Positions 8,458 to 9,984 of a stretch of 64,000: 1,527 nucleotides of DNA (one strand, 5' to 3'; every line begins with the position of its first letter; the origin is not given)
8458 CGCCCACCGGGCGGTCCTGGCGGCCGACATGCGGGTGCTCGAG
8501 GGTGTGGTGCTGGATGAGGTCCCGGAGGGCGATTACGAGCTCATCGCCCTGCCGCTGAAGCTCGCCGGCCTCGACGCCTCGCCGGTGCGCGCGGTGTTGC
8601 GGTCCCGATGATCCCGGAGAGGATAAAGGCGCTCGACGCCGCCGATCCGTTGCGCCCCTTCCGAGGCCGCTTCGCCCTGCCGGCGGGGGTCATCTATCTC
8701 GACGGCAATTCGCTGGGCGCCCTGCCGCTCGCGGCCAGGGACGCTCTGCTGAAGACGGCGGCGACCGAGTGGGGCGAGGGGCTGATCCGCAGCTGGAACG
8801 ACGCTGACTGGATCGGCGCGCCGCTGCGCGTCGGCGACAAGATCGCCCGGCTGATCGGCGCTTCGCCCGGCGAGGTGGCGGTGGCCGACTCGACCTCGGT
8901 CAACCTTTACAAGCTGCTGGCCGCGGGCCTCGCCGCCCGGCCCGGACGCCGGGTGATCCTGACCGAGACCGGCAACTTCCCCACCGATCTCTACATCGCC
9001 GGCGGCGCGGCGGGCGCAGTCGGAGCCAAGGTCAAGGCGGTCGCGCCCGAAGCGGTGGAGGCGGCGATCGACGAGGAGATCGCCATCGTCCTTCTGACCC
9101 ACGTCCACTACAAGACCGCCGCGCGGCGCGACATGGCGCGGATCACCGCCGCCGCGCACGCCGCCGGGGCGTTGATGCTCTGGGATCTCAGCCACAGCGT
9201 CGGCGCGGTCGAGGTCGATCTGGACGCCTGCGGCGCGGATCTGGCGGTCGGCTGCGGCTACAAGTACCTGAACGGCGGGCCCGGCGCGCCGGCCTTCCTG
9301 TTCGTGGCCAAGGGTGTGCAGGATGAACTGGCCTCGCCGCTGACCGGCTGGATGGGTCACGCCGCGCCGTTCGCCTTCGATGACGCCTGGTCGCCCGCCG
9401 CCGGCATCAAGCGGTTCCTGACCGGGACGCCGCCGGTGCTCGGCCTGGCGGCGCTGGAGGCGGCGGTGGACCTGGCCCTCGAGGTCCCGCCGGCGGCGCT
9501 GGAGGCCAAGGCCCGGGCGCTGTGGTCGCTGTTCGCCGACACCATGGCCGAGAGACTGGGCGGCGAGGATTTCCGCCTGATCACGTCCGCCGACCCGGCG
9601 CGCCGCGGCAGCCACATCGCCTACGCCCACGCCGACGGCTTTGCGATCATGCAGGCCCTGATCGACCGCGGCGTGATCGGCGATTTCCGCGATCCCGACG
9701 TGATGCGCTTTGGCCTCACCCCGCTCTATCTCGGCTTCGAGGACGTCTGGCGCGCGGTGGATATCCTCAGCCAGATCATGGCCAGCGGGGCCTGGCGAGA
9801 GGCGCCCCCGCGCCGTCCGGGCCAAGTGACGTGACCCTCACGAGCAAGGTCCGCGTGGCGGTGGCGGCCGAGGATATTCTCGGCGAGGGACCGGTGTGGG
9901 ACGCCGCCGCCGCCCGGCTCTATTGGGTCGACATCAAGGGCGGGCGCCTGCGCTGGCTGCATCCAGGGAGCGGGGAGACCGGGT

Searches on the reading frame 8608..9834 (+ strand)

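Call 83: search_protein_families(library=pfam, proteins=[window:8608-9834:+], max_evalue=0.00001)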
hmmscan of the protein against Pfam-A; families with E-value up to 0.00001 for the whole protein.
window:8608-9834:+ (408 aa): 2 families
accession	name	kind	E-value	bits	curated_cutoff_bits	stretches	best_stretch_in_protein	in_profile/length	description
PF22580.2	KYNU_C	-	8.3e-33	112.7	27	1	298-387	1-90/90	Kynureninase C-terminal domain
PF00266.25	Aminotran_5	-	3e-16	59.8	21.5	1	77-343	50-320/371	Aminotransferase class-V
